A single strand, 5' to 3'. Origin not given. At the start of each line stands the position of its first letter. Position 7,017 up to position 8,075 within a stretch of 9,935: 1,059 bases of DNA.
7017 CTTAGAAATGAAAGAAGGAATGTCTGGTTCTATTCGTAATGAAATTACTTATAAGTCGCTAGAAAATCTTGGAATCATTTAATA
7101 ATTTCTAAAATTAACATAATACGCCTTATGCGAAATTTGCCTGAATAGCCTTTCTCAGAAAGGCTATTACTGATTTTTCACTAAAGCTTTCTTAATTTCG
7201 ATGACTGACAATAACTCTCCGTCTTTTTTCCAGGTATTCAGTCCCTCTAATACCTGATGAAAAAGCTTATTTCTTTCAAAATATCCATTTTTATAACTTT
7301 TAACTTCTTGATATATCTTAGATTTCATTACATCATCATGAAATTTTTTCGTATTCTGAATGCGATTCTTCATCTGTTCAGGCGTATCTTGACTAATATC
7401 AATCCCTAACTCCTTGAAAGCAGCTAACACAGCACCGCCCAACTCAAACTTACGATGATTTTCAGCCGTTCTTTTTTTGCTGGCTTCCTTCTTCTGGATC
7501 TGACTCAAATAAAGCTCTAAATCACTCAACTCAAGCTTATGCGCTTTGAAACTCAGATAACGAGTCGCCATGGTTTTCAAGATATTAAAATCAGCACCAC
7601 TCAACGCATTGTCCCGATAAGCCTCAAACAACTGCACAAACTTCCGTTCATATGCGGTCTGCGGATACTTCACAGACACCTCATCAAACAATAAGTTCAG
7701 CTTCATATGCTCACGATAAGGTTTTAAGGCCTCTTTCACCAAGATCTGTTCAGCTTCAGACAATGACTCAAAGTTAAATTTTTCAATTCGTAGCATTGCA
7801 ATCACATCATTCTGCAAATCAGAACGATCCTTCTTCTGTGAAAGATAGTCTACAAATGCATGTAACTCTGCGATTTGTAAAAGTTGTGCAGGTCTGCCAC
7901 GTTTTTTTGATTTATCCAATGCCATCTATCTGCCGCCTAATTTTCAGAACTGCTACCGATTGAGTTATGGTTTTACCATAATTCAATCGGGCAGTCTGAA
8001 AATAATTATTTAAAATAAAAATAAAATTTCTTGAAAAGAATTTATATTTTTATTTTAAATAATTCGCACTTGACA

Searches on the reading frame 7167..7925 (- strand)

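Call 7: search_protein_families(library=pfam, proteins=[window:7167-7925:-], max_evalue=1)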
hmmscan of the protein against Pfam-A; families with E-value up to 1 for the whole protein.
window:7167-7925:- (252 aa): 3 families
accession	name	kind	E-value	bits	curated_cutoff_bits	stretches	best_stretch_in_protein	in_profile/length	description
PF08286.16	Spc24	-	0.014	16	25.3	1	126-199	20-88/109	Spc24 subunit of Ndc80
PF11727.13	ISG65-75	-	0.021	14.5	25.1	1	143-209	12-81/281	Invariant surface glycoprotein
PF18558.8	HTH_51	-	0.051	13.7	50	1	166-200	35-68/88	Methyltransferase, Helix-turn-helix domain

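Call 8: search_protein_families(library=padloc, proteins=[window:7167-7925:-], max_evalue=1)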
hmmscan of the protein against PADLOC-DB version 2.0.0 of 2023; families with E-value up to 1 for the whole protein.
window:7167-7925:- (252 aa): 0 families

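Call 9: search_protein_families(library=phrogs, proteins=[window:7167-7925:-], max_evalue=1)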
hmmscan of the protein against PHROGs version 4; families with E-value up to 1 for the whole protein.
window:7167-7925:- (252 aa): 1 family
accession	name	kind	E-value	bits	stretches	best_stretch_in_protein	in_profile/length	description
phrog_17006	-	unknown function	0.01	17.1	0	71-106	27-62/99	-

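Call 10: search_protein_families(library=ncbifam, proteins=[window:7167-7925:-], max_evalue=1)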
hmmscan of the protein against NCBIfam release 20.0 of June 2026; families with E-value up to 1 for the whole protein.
window:7167-7925:- (252 aa): 0 families
